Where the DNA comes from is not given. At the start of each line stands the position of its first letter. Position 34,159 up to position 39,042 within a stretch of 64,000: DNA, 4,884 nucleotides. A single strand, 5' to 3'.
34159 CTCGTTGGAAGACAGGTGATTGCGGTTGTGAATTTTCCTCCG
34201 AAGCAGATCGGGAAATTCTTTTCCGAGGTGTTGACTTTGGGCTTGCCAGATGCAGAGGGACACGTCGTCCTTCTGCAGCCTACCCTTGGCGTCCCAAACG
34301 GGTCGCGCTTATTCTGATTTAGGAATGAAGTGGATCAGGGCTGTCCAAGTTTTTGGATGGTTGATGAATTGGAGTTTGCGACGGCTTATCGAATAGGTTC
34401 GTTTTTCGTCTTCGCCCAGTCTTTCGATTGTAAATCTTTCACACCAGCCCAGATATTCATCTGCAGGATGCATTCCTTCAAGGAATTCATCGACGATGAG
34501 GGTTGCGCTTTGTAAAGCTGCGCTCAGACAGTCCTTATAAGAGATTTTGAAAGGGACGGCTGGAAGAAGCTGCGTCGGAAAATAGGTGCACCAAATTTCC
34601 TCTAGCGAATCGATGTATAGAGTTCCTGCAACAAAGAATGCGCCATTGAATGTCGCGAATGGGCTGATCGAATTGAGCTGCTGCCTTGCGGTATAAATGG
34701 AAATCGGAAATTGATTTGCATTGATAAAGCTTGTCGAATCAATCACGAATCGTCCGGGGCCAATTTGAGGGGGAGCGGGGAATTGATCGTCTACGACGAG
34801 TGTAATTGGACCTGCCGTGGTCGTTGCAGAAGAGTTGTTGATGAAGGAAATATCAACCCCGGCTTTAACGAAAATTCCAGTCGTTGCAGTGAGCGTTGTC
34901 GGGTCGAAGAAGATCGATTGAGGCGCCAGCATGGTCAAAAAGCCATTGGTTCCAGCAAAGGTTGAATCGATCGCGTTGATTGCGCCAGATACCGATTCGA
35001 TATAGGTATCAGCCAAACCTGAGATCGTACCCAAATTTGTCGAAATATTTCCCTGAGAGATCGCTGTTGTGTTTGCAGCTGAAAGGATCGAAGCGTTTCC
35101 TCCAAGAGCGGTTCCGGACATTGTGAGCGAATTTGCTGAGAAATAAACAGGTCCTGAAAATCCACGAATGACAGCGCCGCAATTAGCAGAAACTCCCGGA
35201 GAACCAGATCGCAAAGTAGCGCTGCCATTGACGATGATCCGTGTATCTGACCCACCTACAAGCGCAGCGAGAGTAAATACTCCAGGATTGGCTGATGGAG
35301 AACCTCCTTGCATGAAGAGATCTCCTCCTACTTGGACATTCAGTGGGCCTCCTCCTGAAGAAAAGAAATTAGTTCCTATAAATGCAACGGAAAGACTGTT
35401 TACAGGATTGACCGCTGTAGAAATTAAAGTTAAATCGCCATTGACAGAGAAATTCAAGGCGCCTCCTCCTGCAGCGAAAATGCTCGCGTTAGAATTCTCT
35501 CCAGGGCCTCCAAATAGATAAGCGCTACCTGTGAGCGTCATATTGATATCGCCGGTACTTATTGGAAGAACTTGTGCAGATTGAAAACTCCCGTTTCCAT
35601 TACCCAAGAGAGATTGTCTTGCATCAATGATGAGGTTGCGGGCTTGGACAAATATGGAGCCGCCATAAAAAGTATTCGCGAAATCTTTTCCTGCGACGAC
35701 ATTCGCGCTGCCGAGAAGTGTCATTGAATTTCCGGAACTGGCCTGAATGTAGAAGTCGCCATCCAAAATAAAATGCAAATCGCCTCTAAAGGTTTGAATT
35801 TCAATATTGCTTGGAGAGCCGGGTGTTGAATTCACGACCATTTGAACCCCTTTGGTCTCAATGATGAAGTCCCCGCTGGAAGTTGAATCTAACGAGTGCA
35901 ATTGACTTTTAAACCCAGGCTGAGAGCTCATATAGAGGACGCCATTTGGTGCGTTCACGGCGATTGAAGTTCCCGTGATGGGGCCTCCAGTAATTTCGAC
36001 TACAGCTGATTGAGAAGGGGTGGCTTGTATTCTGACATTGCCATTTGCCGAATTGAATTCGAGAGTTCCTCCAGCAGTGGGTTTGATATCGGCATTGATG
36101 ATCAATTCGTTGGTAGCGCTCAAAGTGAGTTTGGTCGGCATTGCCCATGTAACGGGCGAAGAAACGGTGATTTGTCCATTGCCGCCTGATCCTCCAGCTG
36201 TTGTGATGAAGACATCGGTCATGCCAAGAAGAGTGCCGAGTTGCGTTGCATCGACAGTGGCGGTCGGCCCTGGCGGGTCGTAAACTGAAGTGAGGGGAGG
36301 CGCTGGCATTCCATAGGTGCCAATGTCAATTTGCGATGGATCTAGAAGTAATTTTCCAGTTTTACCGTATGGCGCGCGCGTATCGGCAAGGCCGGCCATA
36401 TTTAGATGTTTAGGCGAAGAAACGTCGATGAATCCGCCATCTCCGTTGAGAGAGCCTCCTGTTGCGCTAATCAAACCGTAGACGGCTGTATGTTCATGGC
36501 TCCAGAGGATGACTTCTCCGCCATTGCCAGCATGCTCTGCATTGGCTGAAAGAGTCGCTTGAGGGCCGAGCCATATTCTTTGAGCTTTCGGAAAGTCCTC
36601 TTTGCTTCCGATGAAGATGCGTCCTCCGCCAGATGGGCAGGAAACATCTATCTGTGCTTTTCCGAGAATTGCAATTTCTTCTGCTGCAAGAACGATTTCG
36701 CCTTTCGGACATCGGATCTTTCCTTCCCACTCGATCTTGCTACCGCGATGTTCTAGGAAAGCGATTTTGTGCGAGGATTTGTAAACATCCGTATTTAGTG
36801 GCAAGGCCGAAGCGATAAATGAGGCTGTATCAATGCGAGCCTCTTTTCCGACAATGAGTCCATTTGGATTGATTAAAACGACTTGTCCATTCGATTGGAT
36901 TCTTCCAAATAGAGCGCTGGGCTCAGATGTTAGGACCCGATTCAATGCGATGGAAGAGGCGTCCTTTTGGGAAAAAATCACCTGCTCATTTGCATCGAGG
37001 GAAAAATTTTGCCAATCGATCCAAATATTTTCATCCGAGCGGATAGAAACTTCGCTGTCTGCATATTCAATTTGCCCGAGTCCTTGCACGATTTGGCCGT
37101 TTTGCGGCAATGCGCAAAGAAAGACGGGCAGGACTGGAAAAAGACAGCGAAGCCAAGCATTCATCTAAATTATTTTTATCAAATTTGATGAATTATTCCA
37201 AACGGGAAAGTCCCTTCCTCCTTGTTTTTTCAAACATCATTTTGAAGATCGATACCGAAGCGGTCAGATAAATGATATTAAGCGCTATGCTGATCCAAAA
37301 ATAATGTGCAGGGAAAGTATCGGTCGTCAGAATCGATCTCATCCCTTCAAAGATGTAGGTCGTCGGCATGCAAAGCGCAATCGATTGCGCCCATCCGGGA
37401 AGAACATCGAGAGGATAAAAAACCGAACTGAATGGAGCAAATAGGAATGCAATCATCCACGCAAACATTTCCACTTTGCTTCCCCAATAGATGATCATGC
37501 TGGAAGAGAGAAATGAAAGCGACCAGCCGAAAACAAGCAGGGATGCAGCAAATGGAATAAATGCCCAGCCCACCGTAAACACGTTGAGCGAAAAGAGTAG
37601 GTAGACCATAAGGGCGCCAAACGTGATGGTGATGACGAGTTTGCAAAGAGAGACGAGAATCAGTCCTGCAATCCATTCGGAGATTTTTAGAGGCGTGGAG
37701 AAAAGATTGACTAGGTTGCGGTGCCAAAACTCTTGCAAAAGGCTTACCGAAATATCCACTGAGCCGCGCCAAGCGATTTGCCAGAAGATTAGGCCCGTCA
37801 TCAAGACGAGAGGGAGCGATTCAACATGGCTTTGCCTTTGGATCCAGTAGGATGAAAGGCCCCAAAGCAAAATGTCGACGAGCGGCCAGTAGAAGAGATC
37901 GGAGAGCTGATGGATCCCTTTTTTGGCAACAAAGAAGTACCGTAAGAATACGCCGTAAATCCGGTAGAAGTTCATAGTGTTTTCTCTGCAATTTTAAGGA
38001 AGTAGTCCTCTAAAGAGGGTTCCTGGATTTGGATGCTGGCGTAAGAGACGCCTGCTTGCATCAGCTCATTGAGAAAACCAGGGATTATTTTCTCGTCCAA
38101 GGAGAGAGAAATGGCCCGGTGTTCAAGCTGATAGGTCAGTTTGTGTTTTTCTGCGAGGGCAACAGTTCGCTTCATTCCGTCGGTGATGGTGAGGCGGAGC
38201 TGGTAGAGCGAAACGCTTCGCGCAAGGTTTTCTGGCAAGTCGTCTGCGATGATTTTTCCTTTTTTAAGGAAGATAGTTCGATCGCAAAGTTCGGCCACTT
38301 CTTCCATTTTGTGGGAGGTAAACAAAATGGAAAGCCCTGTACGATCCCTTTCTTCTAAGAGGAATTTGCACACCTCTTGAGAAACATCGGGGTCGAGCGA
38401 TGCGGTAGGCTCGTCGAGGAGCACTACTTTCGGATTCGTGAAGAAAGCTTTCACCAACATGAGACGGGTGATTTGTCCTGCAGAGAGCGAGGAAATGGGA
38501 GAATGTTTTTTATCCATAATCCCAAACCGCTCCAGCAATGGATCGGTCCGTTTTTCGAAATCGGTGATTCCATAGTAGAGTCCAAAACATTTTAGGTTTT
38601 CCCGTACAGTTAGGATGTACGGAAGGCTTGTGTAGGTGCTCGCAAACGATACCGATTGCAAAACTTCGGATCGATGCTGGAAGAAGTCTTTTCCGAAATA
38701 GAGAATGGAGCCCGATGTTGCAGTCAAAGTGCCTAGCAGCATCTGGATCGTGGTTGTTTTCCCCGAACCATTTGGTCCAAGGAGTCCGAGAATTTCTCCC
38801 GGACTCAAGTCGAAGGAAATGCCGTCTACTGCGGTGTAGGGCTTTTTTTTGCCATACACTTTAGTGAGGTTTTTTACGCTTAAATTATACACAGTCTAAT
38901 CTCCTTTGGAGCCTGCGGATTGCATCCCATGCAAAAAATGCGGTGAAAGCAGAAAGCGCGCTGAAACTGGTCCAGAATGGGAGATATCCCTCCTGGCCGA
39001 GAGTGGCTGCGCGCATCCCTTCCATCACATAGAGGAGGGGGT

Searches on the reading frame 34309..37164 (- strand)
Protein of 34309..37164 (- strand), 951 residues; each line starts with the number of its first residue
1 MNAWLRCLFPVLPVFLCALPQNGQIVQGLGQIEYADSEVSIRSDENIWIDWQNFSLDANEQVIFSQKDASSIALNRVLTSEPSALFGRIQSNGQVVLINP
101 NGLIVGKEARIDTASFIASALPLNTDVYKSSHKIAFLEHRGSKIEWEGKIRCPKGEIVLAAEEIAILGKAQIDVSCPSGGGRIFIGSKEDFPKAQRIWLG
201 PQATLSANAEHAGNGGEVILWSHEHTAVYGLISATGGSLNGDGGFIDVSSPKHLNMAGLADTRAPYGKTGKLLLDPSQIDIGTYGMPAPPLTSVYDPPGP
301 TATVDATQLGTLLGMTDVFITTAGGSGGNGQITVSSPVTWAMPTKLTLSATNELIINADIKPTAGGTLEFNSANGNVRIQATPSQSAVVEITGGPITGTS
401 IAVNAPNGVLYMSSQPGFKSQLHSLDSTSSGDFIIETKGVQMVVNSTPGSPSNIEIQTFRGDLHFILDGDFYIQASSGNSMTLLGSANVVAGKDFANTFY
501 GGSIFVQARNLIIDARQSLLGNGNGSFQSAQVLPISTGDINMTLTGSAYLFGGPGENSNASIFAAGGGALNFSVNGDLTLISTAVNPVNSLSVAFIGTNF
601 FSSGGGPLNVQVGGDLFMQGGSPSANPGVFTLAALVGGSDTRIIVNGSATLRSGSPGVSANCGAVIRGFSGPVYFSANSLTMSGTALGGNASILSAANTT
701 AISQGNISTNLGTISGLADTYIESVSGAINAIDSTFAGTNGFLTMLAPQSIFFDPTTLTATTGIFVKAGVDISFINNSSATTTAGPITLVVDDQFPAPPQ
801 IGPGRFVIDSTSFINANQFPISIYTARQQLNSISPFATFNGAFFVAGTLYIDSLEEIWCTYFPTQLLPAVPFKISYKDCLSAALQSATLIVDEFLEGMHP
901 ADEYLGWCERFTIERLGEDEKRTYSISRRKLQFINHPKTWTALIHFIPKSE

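Call 57: search_protein_families(library=pfam, proteins=[window:34309-37164:-], max_evalue=0.001)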
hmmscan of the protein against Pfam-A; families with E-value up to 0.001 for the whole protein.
window:34309-37164:- (951 aa): 1 family
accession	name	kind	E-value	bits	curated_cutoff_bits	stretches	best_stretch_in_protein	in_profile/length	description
PF05860.19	TPS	-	3.4e-21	76.7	33.5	1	43-165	33-159/252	TPS secretion domain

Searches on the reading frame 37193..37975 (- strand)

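Call 57: search_protein_families(library=pfam, proteins=[window:37193-37975:-], max_evalue=0.001)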
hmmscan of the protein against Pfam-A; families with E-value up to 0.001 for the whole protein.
window:37193-37975:- (260 aa): 2 families
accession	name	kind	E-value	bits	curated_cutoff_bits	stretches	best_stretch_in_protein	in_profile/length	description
PF01061.29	ABC2_membrane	-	2.7e-10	40.6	26.9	1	27-216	20-210/211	ABC-2 type transporter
PF12698.13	ABC2_membrane_3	-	9.8e-07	28.6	31.6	1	58-243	164-340/347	ABC-2 family transporter protein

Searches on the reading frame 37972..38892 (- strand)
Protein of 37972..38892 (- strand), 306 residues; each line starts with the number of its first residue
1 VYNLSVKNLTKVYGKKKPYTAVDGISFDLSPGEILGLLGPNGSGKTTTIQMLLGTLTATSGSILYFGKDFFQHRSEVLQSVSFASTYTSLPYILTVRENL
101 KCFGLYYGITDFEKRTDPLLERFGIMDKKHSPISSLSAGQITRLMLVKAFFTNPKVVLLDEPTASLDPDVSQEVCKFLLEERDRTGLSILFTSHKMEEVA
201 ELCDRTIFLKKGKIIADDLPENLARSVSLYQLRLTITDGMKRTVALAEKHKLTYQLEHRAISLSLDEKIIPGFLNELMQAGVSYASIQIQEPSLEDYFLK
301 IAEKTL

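Call 57: search_protein_families(library=pfam, proteins=[window:37972-38892:-], max_evalue=0.001)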
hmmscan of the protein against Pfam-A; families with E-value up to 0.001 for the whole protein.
window:37972-38892:- (306 aa): 4 families
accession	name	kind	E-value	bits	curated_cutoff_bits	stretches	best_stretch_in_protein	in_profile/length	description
PF00005.33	ABC_tran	-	7e-32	111.3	25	1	23-164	2-137/137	ABC transporter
PF13304.12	AAA_21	-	6.3e-10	40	27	1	132-197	234-301/304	AAA domain, putative AbiEii toxin, Type IV TA system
PF02463.25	SMC_N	-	0.00048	20.1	40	0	35-53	27-45/220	RecF/RecN/SMC N terminal domain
PF13476.12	AAA_23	-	0.00054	21.1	27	1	25-75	13-63/201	AAA domain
